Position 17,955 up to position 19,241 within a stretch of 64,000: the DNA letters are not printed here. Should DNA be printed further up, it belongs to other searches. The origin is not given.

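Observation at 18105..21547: CEOS-like opine-type dehydrogenase, ATP-grasp and CapA-like trio next to the uronic-acid genes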

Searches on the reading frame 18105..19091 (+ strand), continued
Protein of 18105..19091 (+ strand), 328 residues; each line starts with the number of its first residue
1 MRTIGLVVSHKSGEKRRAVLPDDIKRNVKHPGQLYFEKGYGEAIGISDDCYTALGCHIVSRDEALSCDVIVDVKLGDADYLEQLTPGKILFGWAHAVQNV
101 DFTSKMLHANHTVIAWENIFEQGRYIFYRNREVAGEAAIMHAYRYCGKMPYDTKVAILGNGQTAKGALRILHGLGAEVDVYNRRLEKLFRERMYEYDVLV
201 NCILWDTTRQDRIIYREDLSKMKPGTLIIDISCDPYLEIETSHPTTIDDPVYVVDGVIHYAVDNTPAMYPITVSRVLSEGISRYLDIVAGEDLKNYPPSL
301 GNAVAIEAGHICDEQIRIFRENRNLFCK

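Call 29: get_annotated_region(hit=H5, flank=500)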
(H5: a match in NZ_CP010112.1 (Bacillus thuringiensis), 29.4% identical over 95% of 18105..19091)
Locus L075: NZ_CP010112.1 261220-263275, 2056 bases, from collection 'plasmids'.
description: Bacillus thuringiensis serovar indiana strain HD521 plasmid pBTHD521-6, complete sequence
organism: Bacillus thuringiensis (NCBI taxid 180850)
taxonomy: Bacteria; Bacillota; Bacilli; Bacillales; Bacillaceae; Bacillus; Bacillus thuringiensis
host: -; source: soil; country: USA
typing (MOB-suite, as given by PLSDB): non-mobilizable; replicon rep_cluster_1912
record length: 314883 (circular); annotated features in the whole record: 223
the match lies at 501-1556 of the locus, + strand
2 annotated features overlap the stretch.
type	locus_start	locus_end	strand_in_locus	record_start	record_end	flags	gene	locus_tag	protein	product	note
CDS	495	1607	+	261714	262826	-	ald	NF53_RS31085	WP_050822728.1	alanine dehydrogenase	GO:0006522 - alanine metabolic process [Evidence IEA]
CDS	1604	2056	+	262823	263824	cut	tdcB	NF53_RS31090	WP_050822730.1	bifunctional threonine ammonia-lyase/L-serine ammonia-lyase TdcB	GO:0006567 - threonine catabolic process [Evidence IEA]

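Call 34: search_protein_representatives(protein=window:18105-19091:+)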
Query: 328 residues. Proteins with E-value up to 0.001 (for the whole library): 2549; up to 1e-10: 788; up to 1e-30: 62. The best 150 are listed.
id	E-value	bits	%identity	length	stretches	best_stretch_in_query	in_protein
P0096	2.1e-163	559.7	71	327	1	1-328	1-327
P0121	1.4e-117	409.1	82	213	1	1-212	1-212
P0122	2.7e-98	345.7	67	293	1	47-265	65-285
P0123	2.3e-77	276.9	41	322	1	1-323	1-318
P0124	3.4e-76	273.1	40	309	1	1-294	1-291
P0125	2.8e-72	260.2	49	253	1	69-323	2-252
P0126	7.1e-70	252.3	84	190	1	140-268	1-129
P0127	9.5e-68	245.3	40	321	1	3-317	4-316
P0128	7.6e-66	239.1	39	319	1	3-317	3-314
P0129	2.5e-65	237.4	42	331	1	4-324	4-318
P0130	1.0e-64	235.3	48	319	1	2-223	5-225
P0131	3.6e-64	233.6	40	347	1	2-318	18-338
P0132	1.2e-62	228.5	38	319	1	1-320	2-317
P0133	5.5e-59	216.5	38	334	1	3-310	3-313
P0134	8.7e-58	212.6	65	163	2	209-328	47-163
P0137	3.4e-53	197.5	41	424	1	2-314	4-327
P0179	4.5e-31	124.8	33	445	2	3-188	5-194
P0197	6.8e-29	117.6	32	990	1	3-316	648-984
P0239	2.9e-25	105.7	31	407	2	13-184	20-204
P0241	3.0e-25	105.6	31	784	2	3-184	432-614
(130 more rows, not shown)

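Call 44: search_protein_families(library=pfam, proteins=[L037:3924-4703:+, L041:11000-11350:+, L004:9138-9974:+, L038:2222-3196:+, L038:4322-5401:+, L054:8061-9953:+, L055:1314-2675:+, L061:8487-9410:+, L061:11514-12257:+, L035:11058-12833:-], max_evalue=0.001)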
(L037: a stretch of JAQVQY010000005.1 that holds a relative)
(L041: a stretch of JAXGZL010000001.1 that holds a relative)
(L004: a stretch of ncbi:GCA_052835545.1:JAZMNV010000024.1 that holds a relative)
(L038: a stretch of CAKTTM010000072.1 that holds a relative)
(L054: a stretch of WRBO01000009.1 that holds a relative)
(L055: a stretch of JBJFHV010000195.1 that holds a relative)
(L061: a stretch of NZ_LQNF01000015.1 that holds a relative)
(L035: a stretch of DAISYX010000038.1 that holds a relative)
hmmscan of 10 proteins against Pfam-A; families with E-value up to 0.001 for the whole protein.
L037:3924-4703:+ (259 aa): 1 family
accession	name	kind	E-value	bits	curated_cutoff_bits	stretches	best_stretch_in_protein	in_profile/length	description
PF00881.29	Nitroreductase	-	5.9e-24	85.6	23.5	1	69-255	2-167/167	Nitroreductase family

L041:11000-11350:+ (116 aa): 2 families
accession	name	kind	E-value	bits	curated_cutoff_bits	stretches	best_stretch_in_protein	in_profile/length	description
PF03960.21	ArsC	-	2.3e-15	57.1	24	1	7-114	3-78/79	ArsC family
PF00462.30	Glutaredoxin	-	2.4e-08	34.5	22.9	1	6-47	6-46/60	Glutaredoxin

L004:9138-9974:+ (278 aa): 1 family
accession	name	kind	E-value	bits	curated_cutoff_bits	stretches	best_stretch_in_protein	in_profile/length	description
PF00037.32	Fer4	-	1.2e-06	28.6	21.1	1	215-234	5-24/24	4Fe-4S binding domain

L038:2222-3196:+ (324 aa): 1 family
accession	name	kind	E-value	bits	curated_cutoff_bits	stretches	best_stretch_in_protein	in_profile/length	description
PF00248.27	Aldo_ket_red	-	1.9e-74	250.8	24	1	19-314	1-289/291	Aldo/keto reductase family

L038:4322-5401:+ (359 aa): 5 families
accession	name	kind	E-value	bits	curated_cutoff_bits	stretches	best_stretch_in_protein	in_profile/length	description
PF18845.6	baeRF_family3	-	2e-20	74.2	31.5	1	131-307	4-168/168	Bacterial archaeo-eukaryotic release factor family 3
PF18848.6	baeRF_family6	-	4.6e-20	72.9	27.5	1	130-269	4-148/149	Bacterial archaeo-eukaryotic release factor family 6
PF18851.6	baeRF_family8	-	2.2e-19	70.2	27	1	128-268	3-133/141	Bacterial archaeo-eukaryotic release factor family 8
PF18849.6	baeRF_family7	-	3.5e-15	56.9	27.2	1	130-270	2-144/144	Bacterial archaeo-eukaryotic release factor family 7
PF18855.6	baeRF_family11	-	1.8e-07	32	27.2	1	187-263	52-128/139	Bacterial archaeo-eukaryotic release factor family 11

L054:8061-9953:+ (630 aa): 2 families
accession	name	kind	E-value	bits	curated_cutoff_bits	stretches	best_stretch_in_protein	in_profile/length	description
PF14398.11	ATPgrasp_YheCD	-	2.9e-30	105.8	26.8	1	113-330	10-226/255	YheC/D like ATP-grasp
PF01551.29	Peptidase_M23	-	1.4e-20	73.7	28.7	1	423-525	3-92/96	Peptidase family M23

L055:1314-2675:+ (453 aa): 0 families

L061:8487-9410:+ (307 aa): 2 families
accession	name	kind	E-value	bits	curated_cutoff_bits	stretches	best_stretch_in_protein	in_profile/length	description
PF00892.27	EamA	-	5.9e-50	169.5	28.2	2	9-142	2-134/135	EamA-like transporter family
PF03151.22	TPT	-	4e-06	26.8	30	0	25-206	18-201/291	Triose-phosphate Transporter family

L061:11514-12257:+ (247 aa): 3 families
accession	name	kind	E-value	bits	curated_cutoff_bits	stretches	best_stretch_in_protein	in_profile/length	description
PF00005.33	ABC_tran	-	9.2e-32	110.9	25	1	29-170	1-136/137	ABC transporter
PF13304.12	AAA_21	-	1e-13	52.5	27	1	141-200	236-298/304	AAA domain, putative AbiEii toxin, Type IV TA system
PF03193.22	RsgA_GTPase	-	5.5e-05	23.5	30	1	5-61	73-128/174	RsgA GTPase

L035:11058-12833:- (591 aa): 9 families
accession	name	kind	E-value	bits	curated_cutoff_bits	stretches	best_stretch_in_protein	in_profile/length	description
PF00890.30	FAD_binding_2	-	1.5e-77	262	20.4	1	137-573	1-414/414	FAD binding domain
PF03486.20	HI0933_like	-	4e-15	56.4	50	1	137-185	2-51/244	HI0933-like protein Rossmann domain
PF04205.19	FMN_bind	-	6.1e-13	49.7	22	1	39-107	5-76/77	FMN-binding domain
PF01266.30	DAO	-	5.4e-11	43.1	27.9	1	137-233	1-75/353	FAD dependent oxidoreductase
PF12831.13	FAD_oxidored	-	4.6e-10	39.8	27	1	137-318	1-139/416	FAD dependent oxidoreductase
PF01946.23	Thi4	-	3.6e-09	36.6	26.2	1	131-184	13-67/235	Thi4 family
PF07992.20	Pyr_redox_2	-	6.4e-08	32.8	26.1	1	137-331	2-114/291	Pyridine nucleotide-disulphide oxidoreductase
PF13450.12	NAD_binding_8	-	1.5e-05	25.6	21.9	1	140-173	1-34/68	NAD(P)-binding Rossmann-like domain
PF01494.25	FAD_binding_3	-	0.00018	21.3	22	0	135-169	1-35/349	FAD binding domain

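Call 58: predict_structure(alignment_id=A2)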
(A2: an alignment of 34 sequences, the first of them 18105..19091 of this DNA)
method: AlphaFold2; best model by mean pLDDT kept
length: 328 residues; sequences in the alignment: 34
mean_pLDDT: 94.8   pTM: 0.90
mean pLDDT of the five models: 94.8, 94.5, 94.5, 94.3, 93.8
residues with pLDDT >= 90: 297; 70-90: 30; 50-70: 1; < 50: 0
segments of 3 or more residues with pLDDT < 50: none
pLDDT, mean of each block of 10 residues (from residue 1): 96 95 98 99 98 99 98 95 96 94 95 97 95 97 93 96 97 97 93 97 84 93 97 84 93 97 94 97 97 95 97 93 82
secondary structure, 60 per line:
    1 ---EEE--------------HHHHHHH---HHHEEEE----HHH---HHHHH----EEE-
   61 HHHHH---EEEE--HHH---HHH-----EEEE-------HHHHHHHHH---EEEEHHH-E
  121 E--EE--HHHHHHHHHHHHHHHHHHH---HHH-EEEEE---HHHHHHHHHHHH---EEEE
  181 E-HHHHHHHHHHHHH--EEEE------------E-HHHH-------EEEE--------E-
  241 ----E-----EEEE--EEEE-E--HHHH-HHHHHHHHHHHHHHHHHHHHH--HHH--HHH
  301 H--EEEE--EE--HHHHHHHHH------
elements in order: E4-6 H21-27 E34-37 H48-52 E57-59 H61-65 E69-72 E89-92 H100-108 E112-115 H128-146 E154-158 H162-173 E177-181 H183-195 E198-201 H216-219 E227-230 E251-254 E257-260 H265-268 H270-290 H298-301 E304-307 H314-322

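Call 62: fold_search(model_id=the predicted structure, library=pdb)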
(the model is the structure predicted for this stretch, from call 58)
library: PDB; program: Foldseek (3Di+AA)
matches with E <= 10: 1652; with E <= 0.001: 310
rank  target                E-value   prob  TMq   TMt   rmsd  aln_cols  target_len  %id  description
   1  2vhx_B                9.9e-23  1.00  0.83  0.75   3.5       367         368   23  Crystal structure of the ternary complex of L-alanine dehydrogenase from Mycobacterium tuberculosis with NAD+ and pyru (released 2008-03-11)
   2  2vhx_A                2.0e-22  1.00  0.85  0.76   3.2       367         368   23  Crystal structure of the ternary complex of L-alanine dehydrogenase from Mycobacterium tuberculosis with NAD+ and pyru (released 2008-03-11)
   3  2vhw_B                5.5e-22  1.00  0.85  0.76   3.2       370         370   23  Crystal structure of holo L-alanine dehydrogenase from Mycobacterium tuberculosis in the open and closed conformation (released 2008-03-11)
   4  2vhx_D                2.2e-21  1.00  0.83  0.75   4.5       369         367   23  Crystal structure of the ternary complex of L-alanine dehydrogenase from Mycobacterium tuberculosis with NAD+ and pyru (released 2008-03-11)
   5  2vhw_E                2.4e-21  1.00  0.86  0.76   3.1       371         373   23  Crystal structure of holo L-alanine dehydrogenase from Mycobacterium tuberculosis in the open and closed conformation (released 2008-03-11)
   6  2voe_A                3.4e-21  1.00  0.82  0.74   3.6       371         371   23  Crystal structure of Rv2780 from M. tuberculosis H37Rv (released 2008-03-04)
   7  2vhv_A                5.3e-21  1.00  0.86  0.76   3.1       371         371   23  Crystal structure of the D270A mutant of L-alanine dehydrogenase from Mycobacterium tuberculosis in complex with NADH. (released 2008-03-11)
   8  2vhx_C                6.6e-21  1.00  0.84  0.76   3.3       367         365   23  Crystal structure of the ternary complex of L-alanine dehydrogenase from Mycobacterium tuberculosis with NAD+ and pyru (released 2008-03-11)
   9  1pjb                  1.4e-20  1.00  0.82  0.75   3.7       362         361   22  L-ALANINE DEHYDROGENASE (released 1999-06-08)
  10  8hye_A                1.7e-20  1.00  0.82  0.74   3.5       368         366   26  Structure of amino acid dehydrogenase-2752 with ligand (released 2023-04-05)
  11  8hye_C                2.1e-20  1.00  0.83  0.74   3.5       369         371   26  Structure of amino acid dehydrogenase-2752 with ligand (released 2023-04-05)
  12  4j16_B                8.8e-20  1.00  0.79  0.71   3.8       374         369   20  Crystal structure of Thermus thermophilus transhydrogenase heterotrimeric complex of the Alpha1 subunit dimer with the (released 2014-02-05)
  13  8hye_B                1.5e-19  1.00  0.82  0.74   3.4       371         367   25  Structure of amino acid dehydrogenase-2752 with ligand (released 2023-04-05)
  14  8hyh                  2.0e-19  1.00  0.80  0.72   4.2       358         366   25  Structure of amino acid dehydrogenase3448 (released 2023-04-05)
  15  4izh_A                4.8e-19  1.00  0.77  0.71   3.9       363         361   21  Crystal Structure of the Alpha1 dimer of Thermus thermophilus Transhydrogenase in P6 (released 2014-01-29)
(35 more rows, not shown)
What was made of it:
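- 18105..19091 (+): AlaDh/PNT-fold NAD(P)-dependent dehydrogenase of a distinct, compact 327-328-aa clade (the 'DH'). Proposed role: reductive amination or condensation of an alpha-keto acid to make the amino-acid decoration. AF2 pLDDT 94.8 with best fold match Mtb AlaDH, calls 58, 62.
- On AlaDh/PNT superfamily (Pfam PF05222 + PF01262): The AF2 model matches AlaDH and PntA dI structures (call 62).
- Closest known: L-alanine dehydrogenase. Same: Best fold match, TMq 0.83-0.86 (call 62).
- The DH has the AlaDH fold (TMq 0.83-0.86, call 62).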

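Call 67: search_protein_families(library=pfam, proteins=[P0197, P0241, P0137, P0179, P0239, L033:7432-8736:+, L055:1314-2675:+, L074:4013-4981:+], max_evalue=0.01)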
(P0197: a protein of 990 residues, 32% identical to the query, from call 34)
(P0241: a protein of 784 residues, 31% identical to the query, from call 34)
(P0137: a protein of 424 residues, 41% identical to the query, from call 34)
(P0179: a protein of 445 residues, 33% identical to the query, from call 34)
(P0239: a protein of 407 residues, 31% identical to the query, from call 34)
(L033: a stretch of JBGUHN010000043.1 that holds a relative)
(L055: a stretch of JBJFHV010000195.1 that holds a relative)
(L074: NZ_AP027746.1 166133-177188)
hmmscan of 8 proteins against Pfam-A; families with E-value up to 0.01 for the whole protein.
P0197 (990 aa): 2 families
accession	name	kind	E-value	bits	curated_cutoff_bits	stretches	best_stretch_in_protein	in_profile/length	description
PF01262.27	AlaDh_PNT_C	-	8e-09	35.7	23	1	802-979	27-211/214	Alanine dehydrogenase/PNT, C-terminal domain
PF05222.21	AlaDh_PNT_N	-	1.1e-06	29.3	30.4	1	657-767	7-118/136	Alanine dehydrogenase/PNT, N-terminal domain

P0241 (784 aa): 6 families
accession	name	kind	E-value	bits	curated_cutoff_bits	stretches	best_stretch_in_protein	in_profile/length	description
PF05222.21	AlaDh_PNT_N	-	5.3e-11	43.3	30.4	1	437-550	5-120/136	Alanine dehydrogenase/PNT, N-terminal domain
PF13535.11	ATP-grasp_4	-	2.1e-09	37.6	27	1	145-288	2-152/160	ATP-grasp domain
PF02786.22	CPSase_L_D2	-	2e-06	27.9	19.8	1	112-288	4-180/211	Carbamoyl-phosphate synthase L chain, ATP binding domain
PF02655.19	ATP-grasp_3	-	0.0001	22.9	23.2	1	142-290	28-159/160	ATP-grasp domain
PF01488.26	Shikimate_DH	-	0.0022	18.5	24.3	0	575-721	6-135/138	Shikimate / quinate 5-dehydrogenase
PF01262.27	AlaDh_PNT_C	-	0.0026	17.7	23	1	639-769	79-212/214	Alanine dehydrogenase/PNT, C-terminal domain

P0137 (424 aa): 2 families
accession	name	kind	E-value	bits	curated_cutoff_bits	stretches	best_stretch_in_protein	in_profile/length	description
PF05222.21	AlaDh_PNT_N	-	2.8e-15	57.2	30.4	1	12-119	6-118/136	Alanine dehydrogenase/PNT, N-terminal domain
PF01262.27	AlaDh_PNT_C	-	4e-13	49.7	23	1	203-325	88-212/214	Alanine dehydrogenase/PNT, C-terminal domain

P0179 (445 aa): 3 families
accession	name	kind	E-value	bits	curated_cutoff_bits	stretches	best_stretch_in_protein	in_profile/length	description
PF05222.21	AlaDh_PNT_N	-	1.1e-10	42.3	30.4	1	13-122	6-119/136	Alanine dehydrogenase/PNT, N-terminal domain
PF01262.27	AlaDh_PNT_C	-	3.5e-10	40.1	23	1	209-334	78-190/214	Alanine dehydrogenase/PNT, C-terminal domain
PF03435.24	Sacchrp_dh_NADP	-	0.0015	19.3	25.1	1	160-249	1-85/129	Saccharopine dehydrogenase NADP binding domain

P0239 (407 aa): 2 families
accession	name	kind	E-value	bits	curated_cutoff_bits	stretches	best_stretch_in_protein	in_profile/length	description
PF01262.27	AlaDh_PNT_C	-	6.5e-07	29.4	23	1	167-372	24-213/214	Alanine dehydrogenase/PNT, C-terminal domain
PF05222.21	AlaDh_PNT_N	-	1.2e-05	26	30.4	1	20-126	9-115/136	Alanine dehydrogenase/PNT, N-terminal domain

L033:7432-8736:+ (434 aa): 1 family
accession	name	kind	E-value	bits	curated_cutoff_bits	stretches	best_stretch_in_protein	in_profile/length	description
PF09587.15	PGA_cap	-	5.2e-56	190.4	27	1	95-349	2-253/255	Bacterial capsule synthesis protein PGA_cap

L055:1314-2675:+ (453 aa): 0 families

L074:4013-4981:+ (322 aa): 0 families
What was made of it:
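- A natural ATP-grasp::AlaDh_PNT fusion protein exists (P0241, call 67).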

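Call 68: find_encoding_contigs(protein=P0002, flank=7000, max_places=2)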
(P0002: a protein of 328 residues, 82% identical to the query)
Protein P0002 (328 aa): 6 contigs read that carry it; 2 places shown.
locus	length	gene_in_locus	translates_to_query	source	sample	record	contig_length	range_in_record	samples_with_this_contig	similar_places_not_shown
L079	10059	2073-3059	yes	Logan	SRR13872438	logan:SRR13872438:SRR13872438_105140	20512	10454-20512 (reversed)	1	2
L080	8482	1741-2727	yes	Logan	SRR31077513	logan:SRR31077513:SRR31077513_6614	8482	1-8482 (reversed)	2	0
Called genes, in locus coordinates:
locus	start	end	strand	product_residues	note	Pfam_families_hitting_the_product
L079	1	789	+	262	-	?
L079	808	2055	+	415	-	PF20706:GT4-conflict (weak), PF00534:Glycos_transf_1, PF13692:Glyco_trans_1_4, PF13524:Glyco_trans_1_2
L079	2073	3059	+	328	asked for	PF05222:AlaDh_PNT_N, PF01262:AlaDh_PNT_C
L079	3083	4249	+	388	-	PF14397:ATPgrasp_ST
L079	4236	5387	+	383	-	PF09587:PGA_cap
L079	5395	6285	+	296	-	PF14305:ATPgrasp_TupA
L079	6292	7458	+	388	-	PF00535:Glycos_transf_2 (weak), PF03071:GNT-I (weak)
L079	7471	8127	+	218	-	PF25087:GMPPB_C (faint), PF25084:LbH_EIF2B (faint), PF00132:Hexapep, PF14602:Hexapep_2 (weak)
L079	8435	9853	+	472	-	PF01943:Polysacc_synt, PF13440:Polysacc_synt_3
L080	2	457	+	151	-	?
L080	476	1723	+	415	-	PF20706:GT4-conflict (weak), PF00534:Glycos_transf_1, PF13692:Glyco_trans_1_4, PF13524:Glyco_trans_1_2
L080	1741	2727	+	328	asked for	PF05222:AlaDh_PNT_N, PF01262:AlaDh_PNT_C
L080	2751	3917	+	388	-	PF14397:ATPgrasp_ST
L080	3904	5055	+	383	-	PF09587:PGA_cap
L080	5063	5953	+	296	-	PF14305:ATPgrasp_TupA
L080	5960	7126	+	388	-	PF00535:Glycos_transf_2 (weak), PF03071:GNT-I (weak)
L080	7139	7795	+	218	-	PF25087:GMPPB_C (faint), PF25084:LbH_EIF2B (faint), PF00132:Hexapep, PF14602:Hexapep_2 (weak)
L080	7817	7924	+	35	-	-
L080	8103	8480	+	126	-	?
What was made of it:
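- The identical cassette occurs in L079/L080 (call 68). The cassette is conserved at 82% DH identity (call 68).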

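Call 69: find_encoding_contigs(protein=P0100, flank=7000, max_places=2)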
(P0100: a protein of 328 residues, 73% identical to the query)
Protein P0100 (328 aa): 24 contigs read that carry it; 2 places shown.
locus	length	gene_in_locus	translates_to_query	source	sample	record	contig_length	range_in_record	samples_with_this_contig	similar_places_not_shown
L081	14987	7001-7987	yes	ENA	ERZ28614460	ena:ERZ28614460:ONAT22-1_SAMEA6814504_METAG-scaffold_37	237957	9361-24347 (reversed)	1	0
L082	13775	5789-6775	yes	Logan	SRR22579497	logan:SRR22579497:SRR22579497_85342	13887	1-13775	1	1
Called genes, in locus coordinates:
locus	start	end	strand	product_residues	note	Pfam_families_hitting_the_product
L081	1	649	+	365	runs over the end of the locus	PF13505:OMP_b-brl (weak), PF00691:OmpA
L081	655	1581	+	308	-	PF02563:Poly_export, PF10531:SLBB (faint), PF22461:SLBB_2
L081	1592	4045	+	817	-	-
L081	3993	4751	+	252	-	PF19567:CpsB_CapC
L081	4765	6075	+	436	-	PF03446:NAD_binding_2 (faint), PF03721:UDPG_MGDP_dh_N, PF00984:UDPG_MGDP_dh, PF03720:UDPG_MGDP_dh_C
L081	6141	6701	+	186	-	PF10543:ORF6N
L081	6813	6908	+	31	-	PF01370:Epimerase (weak), PF16363:GDP_Man_Dehyd (weak)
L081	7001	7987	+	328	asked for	PF05222:AlaDh_PNT_N, PF01262:AlaDh_PNT_C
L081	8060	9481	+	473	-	PF01943:Polysacc_synt, PF13440:Polysacc_synt_3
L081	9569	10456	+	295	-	PF14305:ATPgrasp_TupA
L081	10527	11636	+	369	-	PF04932:Wzy_C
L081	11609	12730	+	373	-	PF00534:Glycos_transf_1, PF13692:Glyco_trans_1_4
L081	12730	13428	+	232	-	PF00132:Hexapep, PF14602:Hexapep_2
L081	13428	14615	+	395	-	PF00534:Glycos_transf_1, PF13692:Glyco_trans_1_4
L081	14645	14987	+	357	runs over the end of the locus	PF01073:3Beta_HSD, PF01370:Epimerase, PF02719:Polysacc_synt_2, PF04321:RmlD_sub_bind (weak), PF05368:NmrA, PF16363:GDP_Man_Dehyd, PF13460:NAD_binding_10, PF08485:Polysacc_syn_2C, +1 more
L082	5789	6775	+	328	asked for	PF05222:AlaDh_PNT_N, PF01262:AlaDh_PNT_C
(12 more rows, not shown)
